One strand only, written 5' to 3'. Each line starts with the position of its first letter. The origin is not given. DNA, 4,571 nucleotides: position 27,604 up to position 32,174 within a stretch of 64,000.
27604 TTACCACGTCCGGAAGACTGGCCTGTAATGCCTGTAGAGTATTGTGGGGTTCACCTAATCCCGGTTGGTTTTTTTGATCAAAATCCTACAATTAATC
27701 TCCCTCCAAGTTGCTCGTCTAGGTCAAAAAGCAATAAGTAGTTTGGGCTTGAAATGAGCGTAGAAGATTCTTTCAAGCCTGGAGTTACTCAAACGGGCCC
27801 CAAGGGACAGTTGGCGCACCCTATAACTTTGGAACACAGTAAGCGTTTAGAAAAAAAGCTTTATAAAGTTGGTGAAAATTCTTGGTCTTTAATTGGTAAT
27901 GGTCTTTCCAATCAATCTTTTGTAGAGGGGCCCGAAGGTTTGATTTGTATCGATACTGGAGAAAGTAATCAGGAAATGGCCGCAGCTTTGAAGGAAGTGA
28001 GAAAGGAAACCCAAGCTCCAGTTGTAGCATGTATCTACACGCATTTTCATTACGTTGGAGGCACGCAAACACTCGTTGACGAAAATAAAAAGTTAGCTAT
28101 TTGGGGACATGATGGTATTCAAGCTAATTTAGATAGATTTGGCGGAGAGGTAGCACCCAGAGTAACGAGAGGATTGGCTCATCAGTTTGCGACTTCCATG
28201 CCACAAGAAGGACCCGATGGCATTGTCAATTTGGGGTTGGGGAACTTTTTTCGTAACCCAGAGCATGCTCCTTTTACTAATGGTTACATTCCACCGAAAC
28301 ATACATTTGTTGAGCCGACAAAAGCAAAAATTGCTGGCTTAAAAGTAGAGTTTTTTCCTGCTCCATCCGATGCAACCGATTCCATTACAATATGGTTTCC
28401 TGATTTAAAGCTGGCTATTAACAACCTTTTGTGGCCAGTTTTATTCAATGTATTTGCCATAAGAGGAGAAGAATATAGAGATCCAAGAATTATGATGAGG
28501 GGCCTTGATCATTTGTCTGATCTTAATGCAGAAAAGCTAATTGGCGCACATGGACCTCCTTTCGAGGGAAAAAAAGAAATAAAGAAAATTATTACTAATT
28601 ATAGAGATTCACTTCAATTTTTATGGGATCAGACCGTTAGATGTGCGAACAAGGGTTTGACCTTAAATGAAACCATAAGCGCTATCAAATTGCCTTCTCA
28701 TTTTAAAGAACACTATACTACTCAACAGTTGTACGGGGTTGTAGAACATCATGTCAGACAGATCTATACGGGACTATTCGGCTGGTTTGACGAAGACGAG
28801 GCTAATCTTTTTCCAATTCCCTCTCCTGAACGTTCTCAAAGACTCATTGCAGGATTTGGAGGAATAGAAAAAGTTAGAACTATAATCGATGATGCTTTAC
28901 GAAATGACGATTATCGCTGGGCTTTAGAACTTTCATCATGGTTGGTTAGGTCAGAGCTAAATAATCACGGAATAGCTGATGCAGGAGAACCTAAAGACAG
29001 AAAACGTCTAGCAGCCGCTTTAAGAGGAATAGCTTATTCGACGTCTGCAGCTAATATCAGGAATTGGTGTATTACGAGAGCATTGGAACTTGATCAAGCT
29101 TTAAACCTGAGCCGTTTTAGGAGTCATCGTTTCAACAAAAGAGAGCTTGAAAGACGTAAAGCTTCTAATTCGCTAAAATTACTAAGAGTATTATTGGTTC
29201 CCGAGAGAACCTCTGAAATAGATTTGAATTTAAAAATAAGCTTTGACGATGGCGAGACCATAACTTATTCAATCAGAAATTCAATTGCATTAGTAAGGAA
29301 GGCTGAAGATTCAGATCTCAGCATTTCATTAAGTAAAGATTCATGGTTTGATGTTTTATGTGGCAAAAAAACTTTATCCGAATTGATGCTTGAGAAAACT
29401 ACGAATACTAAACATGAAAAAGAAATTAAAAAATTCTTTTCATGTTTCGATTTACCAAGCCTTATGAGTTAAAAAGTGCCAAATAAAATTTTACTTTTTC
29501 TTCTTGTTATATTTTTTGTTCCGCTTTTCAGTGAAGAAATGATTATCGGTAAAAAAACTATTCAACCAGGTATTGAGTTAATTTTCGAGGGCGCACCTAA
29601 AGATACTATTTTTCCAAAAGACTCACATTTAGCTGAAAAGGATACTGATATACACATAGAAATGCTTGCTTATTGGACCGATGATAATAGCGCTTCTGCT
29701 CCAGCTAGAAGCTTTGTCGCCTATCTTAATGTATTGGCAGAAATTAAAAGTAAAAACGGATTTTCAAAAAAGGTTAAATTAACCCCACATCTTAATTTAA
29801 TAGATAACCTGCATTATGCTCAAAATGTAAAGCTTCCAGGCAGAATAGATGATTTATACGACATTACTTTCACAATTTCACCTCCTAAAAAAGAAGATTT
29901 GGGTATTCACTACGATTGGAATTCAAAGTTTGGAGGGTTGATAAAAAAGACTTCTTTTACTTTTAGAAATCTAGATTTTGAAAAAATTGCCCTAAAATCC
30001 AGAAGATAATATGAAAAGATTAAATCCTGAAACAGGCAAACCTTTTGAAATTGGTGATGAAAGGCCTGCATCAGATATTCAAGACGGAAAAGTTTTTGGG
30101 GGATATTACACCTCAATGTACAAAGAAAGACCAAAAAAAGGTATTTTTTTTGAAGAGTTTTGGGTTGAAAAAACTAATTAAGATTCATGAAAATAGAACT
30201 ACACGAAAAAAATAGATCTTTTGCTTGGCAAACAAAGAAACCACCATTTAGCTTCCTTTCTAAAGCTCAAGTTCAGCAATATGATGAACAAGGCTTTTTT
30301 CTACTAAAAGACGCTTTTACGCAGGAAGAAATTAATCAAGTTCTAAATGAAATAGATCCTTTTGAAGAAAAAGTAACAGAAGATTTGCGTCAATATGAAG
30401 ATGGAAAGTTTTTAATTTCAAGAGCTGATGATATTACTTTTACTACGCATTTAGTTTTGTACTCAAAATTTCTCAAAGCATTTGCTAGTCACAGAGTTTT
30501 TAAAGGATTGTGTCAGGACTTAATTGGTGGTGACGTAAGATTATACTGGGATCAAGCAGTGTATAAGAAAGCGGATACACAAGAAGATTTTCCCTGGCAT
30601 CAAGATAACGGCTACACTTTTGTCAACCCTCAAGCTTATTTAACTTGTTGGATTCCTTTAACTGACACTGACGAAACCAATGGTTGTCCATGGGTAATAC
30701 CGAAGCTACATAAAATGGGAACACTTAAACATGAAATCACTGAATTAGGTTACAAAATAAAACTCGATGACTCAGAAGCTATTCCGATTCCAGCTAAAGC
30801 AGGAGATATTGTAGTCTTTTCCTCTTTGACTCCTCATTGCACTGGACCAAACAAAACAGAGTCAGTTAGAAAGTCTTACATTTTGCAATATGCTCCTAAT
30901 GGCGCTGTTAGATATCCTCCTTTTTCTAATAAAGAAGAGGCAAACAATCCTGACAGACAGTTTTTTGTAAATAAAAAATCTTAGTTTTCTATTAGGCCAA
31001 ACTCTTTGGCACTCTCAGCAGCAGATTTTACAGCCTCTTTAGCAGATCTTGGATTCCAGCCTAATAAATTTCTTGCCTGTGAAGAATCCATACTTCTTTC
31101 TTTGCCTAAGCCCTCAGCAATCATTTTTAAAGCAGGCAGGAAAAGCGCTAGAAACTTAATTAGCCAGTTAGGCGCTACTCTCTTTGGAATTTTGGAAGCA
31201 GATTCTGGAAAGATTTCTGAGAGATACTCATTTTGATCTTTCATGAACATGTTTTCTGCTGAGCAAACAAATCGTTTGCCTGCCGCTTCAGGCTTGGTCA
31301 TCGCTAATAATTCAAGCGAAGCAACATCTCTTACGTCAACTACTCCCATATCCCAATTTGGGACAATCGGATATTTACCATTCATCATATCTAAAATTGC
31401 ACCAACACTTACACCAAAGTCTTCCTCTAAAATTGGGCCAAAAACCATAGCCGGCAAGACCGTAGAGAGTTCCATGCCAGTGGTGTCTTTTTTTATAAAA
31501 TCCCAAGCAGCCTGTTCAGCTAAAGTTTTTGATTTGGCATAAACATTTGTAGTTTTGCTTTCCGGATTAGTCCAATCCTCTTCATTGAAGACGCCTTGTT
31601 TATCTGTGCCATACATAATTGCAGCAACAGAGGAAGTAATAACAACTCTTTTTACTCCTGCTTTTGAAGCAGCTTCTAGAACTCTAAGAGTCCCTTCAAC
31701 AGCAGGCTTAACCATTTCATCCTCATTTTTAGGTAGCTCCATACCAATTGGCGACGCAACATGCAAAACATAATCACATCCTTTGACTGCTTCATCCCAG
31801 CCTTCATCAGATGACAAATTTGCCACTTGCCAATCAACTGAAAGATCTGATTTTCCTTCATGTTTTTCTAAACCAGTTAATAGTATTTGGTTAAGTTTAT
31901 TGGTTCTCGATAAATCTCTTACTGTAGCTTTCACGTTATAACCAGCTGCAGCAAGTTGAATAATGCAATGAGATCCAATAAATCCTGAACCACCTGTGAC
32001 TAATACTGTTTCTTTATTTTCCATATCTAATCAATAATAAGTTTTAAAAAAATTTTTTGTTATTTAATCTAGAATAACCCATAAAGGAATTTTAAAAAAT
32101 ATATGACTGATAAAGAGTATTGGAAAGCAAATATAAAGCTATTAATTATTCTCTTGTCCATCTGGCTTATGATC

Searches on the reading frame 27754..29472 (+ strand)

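Call 32: search_protein_families(library=pfam, proteins=[window:27754-29472:+], max_evalue=0.00001)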
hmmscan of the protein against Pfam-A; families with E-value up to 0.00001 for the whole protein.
window:27754-29472:+ (572 aa): 2 families
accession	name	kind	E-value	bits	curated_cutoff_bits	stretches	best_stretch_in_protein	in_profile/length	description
PF14863.12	Alkyl_sulf_dimr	-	2.7e-27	96.3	26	1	303-447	1-137/139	Alkyl sulfatase dimerisation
PF14864.11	Alkyl_sulf_C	-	1.3e-06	29.1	27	1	479-568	22-116/125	Alkyl sulfatase C-terminal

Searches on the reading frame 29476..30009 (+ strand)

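Call 32: search_protein_families(library=pfam, proteins=[window:29476-30009:+], max_evalue=0.00001)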
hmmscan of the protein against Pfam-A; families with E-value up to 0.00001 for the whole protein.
window:29476-30009:+ (177 aa): 1 family
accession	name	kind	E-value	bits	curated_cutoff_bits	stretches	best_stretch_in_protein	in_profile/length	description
PF10634.15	Iron_transport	-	1.9e-26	93.5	21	1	20-168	3-148/150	Fe2+ transport protein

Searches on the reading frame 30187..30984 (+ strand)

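Call 32: search_protein_families(library=pfam, proteins=[window:30187-30984:+], max_evalue=0.00001)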
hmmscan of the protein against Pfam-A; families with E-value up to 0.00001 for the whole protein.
window:30187-30984:+ (265 aa): 1 family
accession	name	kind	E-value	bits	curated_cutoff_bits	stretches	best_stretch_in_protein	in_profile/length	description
PF05721.19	PhyH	-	1.6e-32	114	22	1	32-229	1-212/213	Phytanoyl-CoA dioxygenase (PhyH)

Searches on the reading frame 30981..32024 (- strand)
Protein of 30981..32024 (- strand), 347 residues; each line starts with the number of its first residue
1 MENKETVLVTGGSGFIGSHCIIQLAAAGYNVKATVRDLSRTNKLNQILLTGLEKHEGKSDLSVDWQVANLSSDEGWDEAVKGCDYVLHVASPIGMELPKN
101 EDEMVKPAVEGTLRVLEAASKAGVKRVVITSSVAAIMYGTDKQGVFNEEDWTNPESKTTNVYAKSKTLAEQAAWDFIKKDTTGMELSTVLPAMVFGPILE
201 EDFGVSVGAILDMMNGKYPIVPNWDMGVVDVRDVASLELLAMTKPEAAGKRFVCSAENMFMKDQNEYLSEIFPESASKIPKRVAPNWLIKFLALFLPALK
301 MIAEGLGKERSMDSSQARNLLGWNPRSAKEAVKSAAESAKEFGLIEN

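Call 32: search_protein_families(library=pfam, proteins=[window:30981-32024:-], max_evalue=0.00001)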
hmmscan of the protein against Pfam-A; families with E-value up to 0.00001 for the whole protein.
window:30981-32024:- (347 aa): 8 families
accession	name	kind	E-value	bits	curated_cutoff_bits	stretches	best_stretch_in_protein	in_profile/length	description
PF01370.27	Epimerase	-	2.3e-26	93.2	20.9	1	7-251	1-236/240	NAD dependent epimerase/dehydratase family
PF01073.25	3Beta_HSD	-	2.7e-23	82.8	22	1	8-263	1-250/280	3-beta hydroxysteroid dehydrogenase/isomerase family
PF16363.11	GDP_Man_Dehyd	-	7.1e-18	65.6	27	1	8-178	1-169/332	GDP-mannose 4,6 dehydratase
PF07993.18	NAD_binding_4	-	3.5e-12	46.5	20.1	1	9-196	1-209/258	Male sterility protein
PF13460.12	NAD_binding_10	-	1.4e-11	45.1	27.2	1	11-170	1-128/184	NAD(P)H-binding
PF05368.20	NmrA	-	1.2e-09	38.7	27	1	4-131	2-106/298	NmrA-like family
PF02719.21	Polysacc_synt_2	-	9.8e-09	35.2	20.2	1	7-135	1-131/293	Polysaccharide biosynthesis protein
PF04321.23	RmlD_sub_bind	-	7e-06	25.7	27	0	6-173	2-136/287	RmlD substrate binding domain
